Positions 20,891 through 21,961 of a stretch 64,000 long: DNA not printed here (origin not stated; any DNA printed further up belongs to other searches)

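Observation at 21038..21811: Fic-fold protein with a catalytically degenerate core motif, divergent from the dcw promoter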

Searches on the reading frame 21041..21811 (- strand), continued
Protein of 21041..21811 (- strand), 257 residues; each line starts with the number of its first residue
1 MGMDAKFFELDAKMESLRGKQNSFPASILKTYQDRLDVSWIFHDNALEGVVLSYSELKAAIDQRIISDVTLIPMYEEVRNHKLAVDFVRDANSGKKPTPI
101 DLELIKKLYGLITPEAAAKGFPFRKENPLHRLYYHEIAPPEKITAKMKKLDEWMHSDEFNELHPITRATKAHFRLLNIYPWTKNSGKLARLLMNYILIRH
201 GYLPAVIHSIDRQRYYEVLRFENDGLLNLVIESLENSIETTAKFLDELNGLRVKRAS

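Call 12: find_related_loci(query=window:21041-21811:-, collection=genome_contigs, flank=6000)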
Query window:21041-21811:- (257 aa) in genome_contigs; peptide patterns used: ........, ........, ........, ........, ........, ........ (x = any residue, [..] = any of these).
97 stretches matched a pattern; 57 encode a relative of the query (tblastn E <= 1e-3); 57 distinct loci.
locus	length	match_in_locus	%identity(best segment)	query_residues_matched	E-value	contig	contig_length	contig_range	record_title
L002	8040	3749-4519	93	1-257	2e-164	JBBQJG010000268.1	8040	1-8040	MAG: Polyangia bacterium isolate Co_metawrap_742 Cmw_742_k141_16533644_length_8040_cov_9.0000, whole genome shotgun sequ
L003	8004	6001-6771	89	1-257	2e-158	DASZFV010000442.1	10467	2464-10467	MAG TPA_asm: Polyangia bacterium isolate SMAG_U6531 k141_3491107, whole genome shotgun sequence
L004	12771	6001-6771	89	1-257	2e-158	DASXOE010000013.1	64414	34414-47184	MAG TPA_asm: Polyangia bacterium isolate SMAG_U5372 k141_2262436, whole genome shotgun sequence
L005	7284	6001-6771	88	1-257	7e-158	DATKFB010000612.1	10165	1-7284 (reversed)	MAG TPA_asm: Polyangia bacterium isolate SMAG_U14514 k141_3571129, whole genome shotgun sequence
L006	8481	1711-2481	89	1-257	2e-157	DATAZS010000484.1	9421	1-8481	MAG TPA_asm: Polyangia bacterium isolate SMAG_U5711 k141_2878484, whole genome shotgun sequence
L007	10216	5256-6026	87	1-257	5e-156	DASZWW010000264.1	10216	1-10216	MAG TPA_asm: Polyangia bacterium isolate SMAG_U6167 k141_252385, whole genome shotgun sequence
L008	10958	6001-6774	86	1-257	5e-151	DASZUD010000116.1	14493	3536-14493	MAG TPA_asm: Polyangia bacterium isolate SMAG_U6094 k141_1037418, whole genome shotgun sequence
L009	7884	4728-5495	84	2-257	3e-149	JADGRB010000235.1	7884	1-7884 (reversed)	MAG: Proteobacteria bacterium isolate Chersky.8_6 contig-100_795, whole genome shotgun sequence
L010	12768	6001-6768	85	2-257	4e-149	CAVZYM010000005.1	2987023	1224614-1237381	MAG: uncultured proteobacterium isolate MFD01916.bin.2.64 genome assembly, contig: contig_8830, whole genome shotgun seq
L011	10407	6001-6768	84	2-257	2e-148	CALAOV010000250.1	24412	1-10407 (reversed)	MAG TPA_asm: uncultured Myxococcales bacterium isolate ERR1034454_bin.31_CONCOCT_v1.1_MAG genome assembly, contig: ERZ17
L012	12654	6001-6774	83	1-257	2e-148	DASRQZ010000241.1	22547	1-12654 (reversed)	MAG TPA_asm: Polyangia bacterium isolate SMAG_U4460 k141_958636, whole genome shotgun sequence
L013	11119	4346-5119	83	1-257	6e-148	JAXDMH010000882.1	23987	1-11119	MAG: Myxococcales bacterium isolate BP_637 scaffold_2540060, whole genome shotgun sequence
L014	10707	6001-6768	83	2-257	4e-148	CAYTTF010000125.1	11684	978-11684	MAG TPA_asm: uncultured Myxococcales bacterium isolate binchicken_co54_184 genome assembly, contig: NODE_9977_length_116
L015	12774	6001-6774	83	1-257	6e-148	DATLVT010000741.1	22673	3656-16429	MAG TPA_asm: Polyangia bacterium isolate SMAG_U13199 k141_79607, whole genome shotgun sequence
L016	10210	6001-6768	83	2-257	2e-147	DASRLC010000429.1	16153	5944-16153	MAG TPA_asm: Polyangia bacterium isolate SMAG_U10178 k141_371989, whole genome shotgun sequence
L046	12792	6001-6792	57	2-257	2e-99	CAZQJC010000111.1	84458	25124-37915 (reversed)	MAG TPA_asm: uncultured Myxococcales bacterium isolate binchicken_co200_39 genome assembly, contig: k141_1748924, whole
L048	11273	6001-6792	56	2-257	1e-96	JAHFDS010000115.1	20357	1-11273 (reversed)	MAG: Myxococcales bacterium isolate nzgw250 NODE_1513_length_20358_cov_3.503533, whole genome shotgun sequence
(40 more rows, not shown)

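Call 13: search_protein_representatives(protein=window:21041-21811:-)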
Query: 257 residues. Proteins with E-value up to 0.001 (for the whole library): 4209; up to 1e-10: 979; up to 1e-30: 120. The best 150 are listed.
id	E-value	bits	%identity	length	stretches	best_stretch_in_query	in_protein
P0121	6.7e-99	346.8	77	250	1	14-212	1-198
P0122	4.7e-85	301.5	66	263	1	55-257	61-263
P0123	1.1e-83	297.0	53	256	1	3-248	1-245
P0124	1.8e-77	276.6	52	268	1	5-254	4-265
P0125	3.3e-72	259.4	53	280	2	116-249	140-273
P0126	6.8e-70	251.8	54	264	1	28-256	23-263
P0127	1.2e-68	247.8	50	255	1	7-248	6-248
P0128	2.0e-68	247.0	46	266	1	6-255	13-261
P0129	2.3e-68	246.8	50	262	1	6-246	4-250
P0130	1.8e-65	237.3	88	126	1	1-126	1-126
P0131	2.1e-64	233.8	45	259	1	5-244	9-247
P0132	5.6e-62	225.9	46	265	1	9-255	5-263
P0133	4.4e-61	223.0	92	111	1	147-257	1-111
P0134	2.8e-60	220.3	63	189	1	3-175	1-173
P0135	4.5e-59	216.4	67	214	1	117-255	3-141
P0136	1.1e-57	211.9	43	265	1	3-248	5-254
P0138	6.7e-57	209.3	44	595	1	15-249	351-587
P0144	2.1e-55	204.4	46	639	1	22-248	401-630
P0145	2.7e-55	204.0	42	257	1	6-247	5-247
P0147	6.6e-55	202.7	44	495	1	10-246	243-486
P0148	9.5e-55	202.2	45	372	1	27-247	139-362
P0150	1.8e-54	201.3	42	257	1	9-256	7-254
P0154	4.9e-53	196.6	41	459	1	9-248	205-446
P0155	1.0e-52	195.5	35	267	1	5-247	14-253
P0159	1.4e-51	191.8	41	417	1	9-246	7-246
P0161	7.0e-51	189.6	40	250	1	7-247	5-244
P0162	7.9e-51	189.4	40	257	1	5-246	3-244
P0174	8.3e-50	186.0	40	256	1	4-246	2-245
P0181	1.6e-48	181.8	37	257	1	3-257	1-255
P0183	4.2e-48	180.5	40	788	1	29-247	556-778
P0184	4.8e-48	180.3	37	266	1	5-248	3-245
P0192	3.2e-46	174.3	38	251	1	5-247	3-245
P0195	5.4e-46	173.5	38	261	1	4-244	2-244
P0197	5.9e-46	173.4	39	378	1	30-255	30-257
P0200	5.4e-45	170.3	38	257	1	3-246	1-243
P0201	8.3e-45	169.7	38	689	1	13-245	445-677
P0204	1.2e-43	165.8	37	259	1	6-250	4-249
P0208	2.8e-42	161.4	34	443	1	5-247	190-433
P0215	1.4e-40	155.8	32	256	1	5-241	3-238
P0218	3.6e-40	154.5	33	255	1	6-246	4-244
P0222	1.1e-38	149.6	32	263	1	4-246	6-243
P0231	4.9e-33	131.1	31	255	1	6-250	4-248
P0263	1.0e-26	110.4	29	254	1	5-240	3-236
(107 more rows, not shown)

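Call 16: search_protein_families(library=pfam, proteins=[P0138, P0144, P0183, P0201, P0147, P0148, P0159, P0208, P0154, P0197], max_evalue=0.01)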
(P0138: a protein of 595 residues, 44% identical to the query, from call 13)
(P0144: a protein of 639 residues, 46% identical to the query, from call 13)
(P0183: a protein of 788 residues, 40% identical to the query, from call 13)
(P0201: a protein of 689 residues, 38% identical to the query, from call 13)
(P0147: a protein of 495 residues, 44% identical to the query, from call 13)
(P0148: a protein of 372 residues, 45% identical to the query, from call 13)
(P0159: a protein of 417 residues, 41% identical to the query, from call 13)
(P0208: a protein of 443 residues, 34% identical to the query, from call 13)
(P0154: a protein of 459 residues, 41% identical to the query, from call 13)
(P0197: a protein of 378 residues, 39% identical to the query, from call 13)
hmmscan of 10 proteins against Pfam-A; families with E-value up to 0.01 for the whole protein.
P0138 (595 aa): 1 family
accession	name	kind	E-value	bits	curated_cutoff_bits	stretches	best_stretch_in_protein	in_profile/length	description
PF02661.23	Fic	-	1.6e-09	38.9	24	1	436-535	2-93/93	Fic/DOC family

P0144 (639 aa): 1 family
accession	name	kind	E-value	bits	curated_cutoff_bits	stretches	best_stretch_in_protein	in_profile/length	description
PF02661.23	Fic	-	1.5e-09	39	24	1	480-579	2-93/93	Fic/DOC family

P0183 (788 aa): 4 families
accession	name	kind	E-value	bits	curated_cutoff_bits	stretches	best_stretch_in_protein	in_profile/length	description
PF01256.23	Carb_kinase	-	8.9e-28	97.8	27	1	142-275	1-133/242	NAD(P)H-hydrate dehydratase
PF03853.21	YjeF_N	-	8.4e-22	78.4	24.9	1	4-82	91-169/169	YjeF-related protein N-terminus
PF02661.23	Fic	-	8.7e-09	36.6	24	1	640-727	14-93/93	Fic/DOC family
PF09731.14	Mitofilin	-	0.0085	15.5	27.4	0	363-624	57-311/614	Mitochondrial inner membrane protein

P0201 (689 aa): 1 family
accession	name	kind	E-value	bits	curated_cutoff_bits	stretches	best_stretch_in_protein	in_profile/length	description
PF02661.23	Fic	-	3.2e-11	44.3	24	1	531-629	3-93/93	Fic/DOC family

P0147 (495 aa): 2 families
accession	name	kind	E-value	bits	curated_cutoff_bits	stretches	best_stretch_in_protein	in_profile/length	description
PF02661.23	Fic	-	3e-11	44.5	24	1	337-437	2-93/93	Fic/DOC family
PF08448.16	PAS_4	-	0.0022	18.6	23.1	1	372-432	39-99/110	PAS fold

P0148 (372 aa): 1 family
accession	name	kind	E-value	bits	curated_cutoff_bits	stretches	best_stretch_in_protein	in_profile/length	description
PF02661.23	Fic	-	3.9e-09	37.7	24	1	213-312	2-93/93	Fic/DOC family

P0159 (417 aa): 1 family
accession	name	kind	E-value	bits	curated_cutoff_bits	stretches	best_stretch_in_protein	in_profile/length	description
PF02661.23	Fic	-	6.1e-09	37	24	1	97-197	2-93/93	Fic/DOC family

P0208 (443 aa): 1 family
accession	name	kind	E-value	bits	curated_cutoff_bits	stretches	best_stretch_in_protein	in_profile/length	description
PF02661.23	Fic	-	1.2e-08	36.1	24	1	302-383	20-93/93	Fic/DOC family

P0154 (459 aa): 1 family
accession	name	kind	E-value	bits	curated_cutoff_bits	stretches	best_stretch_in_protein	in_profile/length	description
PF02661.23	Fic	-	9.8e-09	36.4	24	1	296-395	2-93/93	Fic/DOC family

P0197 (378 aa): 1 family
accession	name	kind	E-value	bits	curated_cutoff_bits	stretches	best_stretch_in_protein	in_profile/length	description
PF02661.23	Fic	-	1.7e-10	42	24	1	99-199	2-93/93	Fic/DOC family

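Call 17: search_protein_families(library=padloc, proteins=[window:21041-21811:-], max_evalue=1)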
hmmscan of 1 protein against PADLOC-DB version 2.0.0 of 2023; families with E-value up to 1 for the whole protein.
window:21041-21811:- (257 aa): 6 families
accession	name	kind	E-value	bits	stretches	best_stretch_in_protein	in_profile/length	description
PDLC04840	PDC-S04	-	1.6e-16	58.8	1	30-239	5-217/227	-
PDLC04836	PDC-S04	-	2.1e-13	48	1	36-225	25-215/244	-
PDLC03963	SoFic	-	6.7e-13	46.7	1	46-213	66-234/361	-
PDLC04837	PDC-S04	-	2.1e-11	41.5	1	33-243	22-225/234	-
PDLC04966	PDC-S24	-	1.5e-05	22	1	137-205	277-344/497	-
PDLC04839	PDC-S04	-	3e-05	21.8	1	138-213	95-175/205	-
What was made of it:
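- On Anti-phage defence Fic systems (SoFic, PDC-S04): There are only generic Fic-level hits (1.6e-16 to 6.7e-13, call 17).
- PADLOC models for Fic-containing defence candidates (PDC-S04, SoFic) give generic hits at 1.6e-16 to 6.7e-13 (call 17).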

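Call 29: predict_structure(protein=window:21041-21811:-)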
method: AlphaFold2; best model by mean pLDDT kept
length: 257 residues; sequences in the alignment: 1
mean_pLDDT: 42.8   pTM: 0.35
mean pLDDT of the five models: 42.8, 40.9, 35.1, 34.9, 31.8
residues with pLDDT >= 90: 0; 70-90: 0; 50-70: 60; < 50: 197
segments of 3 or more residues with pLDDT < 50: 29-58, 60-75, 77-81, 84-97, 103-151, 158-230
pLDDT, mean of each block of 10 residues (from residue 1): 53 61 54 34 30 43 41 47 48 48 44 38 33 33 42 50 39 36 35 39 31 31 42 54 58 54
secondary structure, 60 per line:
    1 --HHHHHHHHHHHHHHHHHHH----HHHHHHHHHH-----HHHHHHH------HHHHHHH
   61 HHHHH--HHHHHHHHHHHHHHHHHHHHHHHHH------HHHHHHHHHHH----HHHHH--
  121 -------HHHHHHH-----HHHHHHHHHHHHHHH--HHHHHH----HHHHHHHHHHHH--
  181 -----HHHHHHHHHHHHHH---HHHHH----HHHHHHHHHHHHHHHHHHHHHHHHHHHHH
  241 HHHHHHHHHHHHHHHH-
elements in order: H3-21 H26-35 H41-47 H54-65 H68-92 H99-109 H114-118 H128-134 H140-154 H157-162 H167-178 H186-199 H203-207 H212-256
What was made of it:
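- Tried and rejected: A first AF2 run without an alignment gave pLDDT 42.8 and was discarded (call 29).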

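Call 31: find_homologous_proteins(query=A1, max_evalue=1e-10)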
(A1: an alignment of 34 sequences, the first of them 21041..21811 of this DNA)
Query A1 (34 sequences) (257 aa, profile of the alignment): 1318 proteins with E <= 1e-10 among 8000 candidates; the best 120 are listed.
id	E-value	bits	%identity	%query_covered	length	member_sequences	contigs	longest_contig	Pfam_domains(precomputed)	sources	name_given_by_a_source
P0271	2.5e-104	366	45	96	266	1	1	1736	PF02661.24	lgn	-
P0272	2.1e-102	360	43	95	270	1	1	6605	PF02661.24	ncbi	-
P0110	9.9e-102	357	79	100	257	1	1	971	PF02661.24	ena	-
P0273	1.1e-101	357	51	99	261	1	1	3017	PF02661.24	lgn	-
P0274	1.5e-101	357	44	95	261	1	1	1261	PF02661.24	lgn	-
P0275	1.6e-101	357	53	99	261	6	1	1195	PF02661.24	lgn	-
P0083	2.1e-101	356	81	100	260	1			PF02661.24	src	-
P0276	2.5e-101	356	53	95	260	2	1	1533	PF02661.24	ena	-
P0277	2.7e-101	356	45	95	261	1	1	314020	PF02661.24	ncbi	ncbi:MAG: Fic family protein [Pseudomonadota bacterium]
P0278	5.6e-101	355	55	95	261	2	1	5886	PF02661.24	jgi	jgi:Fic family protein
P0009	6.0e-101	355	88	100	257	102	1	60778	PF02661.24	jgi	jgi:Fic family protein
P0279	6.1e-101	355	52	99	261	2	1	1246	PF02661.24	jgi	jgi:Fic family protein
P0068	6.6e-101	355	83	99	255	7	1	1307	PF02661.24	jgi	jgi:Fic family protein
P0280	6.6e-101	355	44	95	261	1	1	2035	PF02661.24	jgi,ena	-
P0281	7.7e-101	355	61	97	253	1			PF02661.24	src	-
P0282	9.3e-101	354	56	96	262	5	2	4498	PF02661.24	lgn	-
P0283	9.8e-101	354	55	99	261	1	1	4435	PF02661.24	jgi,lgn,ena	-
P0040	1.0e-100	354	85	99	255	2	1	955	PF02661.24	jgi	-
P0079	1.0e-100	354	82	99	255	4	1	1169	PF02661.24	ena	-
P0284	1.1e-100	354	54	99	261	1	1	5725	PF02661.24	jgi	jgi:Fic family protein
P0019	1.2e-100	354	86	100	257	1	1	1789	PF02661.24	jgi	jgi:Fic family protein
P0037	1.8e-100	353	85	100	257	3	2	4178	PF02661.24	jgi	jgi:Fic family protein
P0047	1.9e-100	353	83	100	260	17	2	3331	PF02661.24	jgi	-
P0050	2.0e-100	353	84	100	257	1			PF02661.24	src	-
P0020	2.3e-100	353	87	100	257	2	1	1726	PF02661.24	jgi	jgi:Fic family protein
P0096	2.5e-100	353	81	99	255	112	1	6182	PF02661.24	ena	-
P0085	2.7e-100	353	84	99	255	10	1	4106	PF02661.24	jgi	jgi:Fic family protein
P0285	2.8e-100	353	62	99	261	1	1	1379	PF02661.24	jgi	jgi:Fic family protein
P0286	3.2e-100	353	59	99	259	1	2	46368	PF02661.24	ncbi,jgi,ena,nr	ncbi:MAG TPA: Fic family protein [Polyangia bacterium]|nr:Fic family protein [Polyangia bacterium]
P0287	3.4e-100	352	59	97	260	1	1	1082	PF02661.24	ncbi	-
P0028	3.8e-100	352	86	100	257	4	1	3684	PF02661.24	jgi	jgi:Fic family protein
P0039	3.9e-100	352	86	99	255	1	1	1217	PF02661.24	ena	-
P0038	4.3e-100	352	86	99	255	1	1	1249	PF02661.24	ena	-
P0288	4.4e-100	352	77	99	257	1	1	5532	PF02661.24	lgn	-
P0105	5.3e-100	352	80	99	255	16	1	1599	PF02661.24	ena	-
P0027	5.8e-100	352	86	100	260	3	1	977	PF02661.24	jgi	jgi:Fic family protein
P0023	5.9e-100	352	85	100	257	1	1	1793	PF02661.24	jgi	jgi:Fic family protein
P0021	5.9e-100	352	87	100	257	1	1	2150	PF02661.24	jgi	jgi:Fic family protein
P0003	6.5e-100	352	90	100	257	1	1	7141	PF02661.24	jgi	jgi:Fic family protein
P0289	8.1e-100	351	57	97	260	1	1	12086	PF02661.24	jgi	jgi:Fic family protein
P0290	8.3e-100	351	55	95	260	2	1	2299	PF02661.24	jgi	jgi:Fic family protein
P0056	8.7e-100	351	84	100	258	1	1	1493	PF02661.24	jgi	-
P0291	9.4e-100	351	54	99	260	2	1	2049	PF02661.24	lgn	-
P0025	1.0e-99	351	86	100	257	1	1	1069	PF02661.24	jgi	jgi:Fic family protein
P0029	1.0e-99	351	86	100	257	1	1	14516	PF02661.24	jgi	jgi:Fic family protein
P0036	1.1e-99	351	84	100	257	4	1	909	PF02661.24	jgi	jgi:Fic family protein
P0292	1.1e-99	351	59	97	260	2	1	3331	PF02661.24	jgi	jgi:Fic family protein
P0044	1.1e-99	351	85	99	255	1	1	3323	PF02661.24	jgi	-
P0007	1.1e-99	351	89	100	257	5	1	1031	PF02661.24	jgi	jgi:Fic family protein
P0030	1.1e-99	351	86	100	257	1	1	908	PF02661.24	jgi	jgi:Fic family protein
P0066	1.2e-99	351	82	99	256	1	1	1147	PF02661.24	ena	-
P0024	1.2e-99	351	86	100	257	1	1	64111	PF02661.24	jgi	jgi:Fic family protein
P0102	1.2e-99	351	80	99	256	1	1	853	PF02661.24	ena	-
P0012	1.2e-99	351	89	100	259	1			PF02661.24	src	-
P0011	1.2e-99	351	88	100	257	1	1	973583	PF02661.24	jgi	jgi:Fic family protein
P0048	1.3e-99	351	85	99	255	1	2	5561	PF02661.24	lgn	-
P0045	1.4e-99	350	85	99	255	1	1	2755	PF02661.24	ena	-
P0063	1.4e-99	350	84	99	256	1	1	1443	PF02661.24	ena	-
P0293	1.4e-99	350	61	99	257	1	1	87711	PF02661.24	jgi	jgi:Fic family protein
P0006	1.4e-99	350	89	100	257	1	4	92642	PF02661.24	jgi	jgi:Fic family protein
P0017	1.5e-99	350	87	99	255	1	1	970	PF02661.24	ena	-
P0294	1.6e-99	350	54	96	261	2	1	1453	PF02661.24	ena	-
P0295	1.6e-99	350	61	99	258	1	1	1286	PF02661.24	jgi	jgi:Fic family protein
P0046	1.7e-99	350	84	99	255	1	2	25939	PF02661.24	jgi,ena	jgi:Fic family protein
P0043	1.9e-99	350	85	99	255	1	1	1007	PF02661.24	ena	-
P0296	2.2e-99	350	56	99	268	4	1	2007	PF02661.24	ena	-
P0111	2.2e-99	350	79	99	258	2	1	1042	PF02661.24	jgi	jgi:Fic family protein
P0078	2.3e-99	350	81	100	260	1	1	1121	PF02661.24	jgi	jgi:Fic family protein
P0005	2.4e-99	350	89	100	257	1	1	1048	PF02661.24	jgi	jgi:Fic family protein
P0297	2.5e-99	350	44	97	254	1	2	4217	PF02661.24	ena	-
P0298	2.6e-99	350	61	99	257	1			PF02661.24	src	-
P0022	2.6e-99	350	86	100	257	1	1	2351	PF02661.24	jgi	jgi:Fic family protein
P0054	2.8e-99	349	83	99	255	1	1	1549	PF02661.24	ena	-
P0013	2.8e-99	349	89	100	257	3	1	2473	PF02661.24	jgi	jgi:Fic family protein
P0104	2.8e-99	349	80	99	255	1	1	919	PF02661.24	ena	-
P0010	2.9e-99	349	91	99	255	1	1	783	PF02661.24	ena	-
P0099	3.1e-99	349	80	99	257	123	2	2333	PF02661.24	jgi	jgi:Fic family protein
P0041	3.1e-99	349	85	99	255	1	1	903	PF02661.24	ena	-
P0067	3.2e-99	349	84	99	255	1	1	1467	PF02661.24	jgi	-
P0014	3.3e-99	349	88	100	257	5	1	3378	PF02661.24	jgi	jgi:Fic family protein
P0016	3.3e-99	349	89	99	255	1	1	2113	PF02661.24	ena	-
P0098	3.3e-99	349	81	100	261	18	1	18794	PF02661.24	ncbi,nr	ncbi:MAG TPA: Fic family protein [Polyangia bacterium]|nr:Fic family protein [Polyangia bacterium]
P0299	3.4e-99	349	54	100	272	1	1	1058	PF02661.24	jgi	-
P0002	3.5e-99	349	93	100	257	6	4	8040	PF02661.24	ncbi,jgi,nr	ncbi:MAG: putative Fic family protein [Myxococcales bacterium]|jgi:Fic family protein|nr:putative Fi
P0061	3.7e-99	349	82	100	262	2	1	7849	PF02661.24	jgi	jgi:Fic family protein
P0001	3.7e-99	349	100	99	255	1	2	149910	PF02661.24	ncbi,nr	ncbi:MAG TPA: Fic family protein [Polyangia bacterium]|nr:Fic family protein [Polyangia bacterium]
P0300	3.7e-99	349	58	97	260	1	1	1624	PF02661.24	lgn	-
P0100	4.0e-99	349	80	99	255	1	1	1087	PF02661.24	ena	-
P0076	4.1e-99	349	83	99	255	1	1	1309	PF02661.24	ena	-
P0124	4.2e-99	349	49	98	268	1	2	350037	PF02661.24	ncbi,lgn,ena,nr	ncbi:MAG: Fic family protein [Deltaproteobacteria bacterium]|nr:Fic family protein [Deltaproteobacte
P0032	4.2e-99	349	85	100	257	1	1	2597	PF02661.24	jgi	jgi:Fic family protein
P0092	4.5e-99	349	81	99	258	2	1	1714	PF02661.24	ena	-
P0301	4.8e-99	349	53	99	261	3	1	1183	PF02661.24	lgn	-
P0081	4.8e-99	349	82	100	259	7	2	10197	PF02661.24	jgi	jgi:Fic family protein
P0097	5.5e-99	348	82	99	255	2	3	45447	PF02661.24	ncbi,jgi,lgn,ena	-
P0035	5.5e-99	348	85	100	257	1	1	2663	PF02661.24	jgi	jgi:Fic family protein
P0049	5.8e-99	348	83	100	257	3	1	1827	PF02661.24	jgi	jgi:Fic family protein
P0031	5.9e-99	348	85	100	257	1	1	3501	PF02661.24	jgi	jgi:Fic family protein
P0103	6.2e-99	348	80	99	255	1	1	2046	PF02661.24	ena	-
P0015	6.4e-99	348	89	99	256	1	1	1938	PF02661.24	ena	-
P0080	6.5e-99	348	83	99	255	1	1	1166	PF02661.24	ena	-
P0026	6.6e-99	348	86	100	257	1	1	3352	PF02661.24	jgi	jgi:Fic family protein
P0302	6.9e-99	348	57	99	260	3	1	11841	PF02661.24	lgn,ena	-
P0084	6.9e-99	348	83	100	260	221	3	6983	PF02661.24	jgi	jgi:Fic family protein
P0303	7.0e-99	348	57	97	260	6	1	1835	PF02661.24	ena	-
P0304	8.6e-99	348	56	99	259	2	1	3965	PF02661.24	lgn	-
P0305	8.9e-99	348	63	99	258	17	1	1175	PF02661.24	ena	-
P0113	9.1e-99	348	79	99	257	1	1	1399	PF02661.24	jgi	-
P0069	9.8e-99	348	82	99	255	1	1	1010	PF02661.24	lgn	-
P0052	1.0e-98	348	82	100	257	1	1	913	PF02661.24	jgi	jgi:Fic family protein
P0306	1.1e-98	348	56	99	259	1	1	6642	PF02661.24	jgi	jgi:Fic family protein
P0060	1.2e-98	347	84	99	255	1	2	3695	PF02661.24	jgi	jgi:Fic family protein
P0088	1.2e-98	347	82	99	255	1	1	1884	PF02661.24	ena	-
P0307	1.2e-98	347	55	99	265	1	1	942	PF02661.24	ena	-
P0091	1.3e-98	347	81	99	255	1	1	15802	PF02661.24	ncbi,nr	ncbi:MAG TPA: Fic family protein [Polyangia bacterium]|nr:Fic family protein [Polyangia bacterium]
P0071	1.4e-98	347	83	99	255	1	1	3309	PF02661.24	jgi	jgi:Fic family protein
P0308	1.6e-98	347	55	95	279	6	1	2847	PF02661.24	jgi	jgi:Fic family protein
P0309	1.7e-98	347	52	96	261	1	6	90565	PF02661.24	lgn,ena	-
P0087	1.7e-98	347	81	99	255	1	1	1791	PF02661.24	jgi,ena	-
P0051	1.7e-98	347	85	99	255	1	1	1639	PF02661.24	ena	-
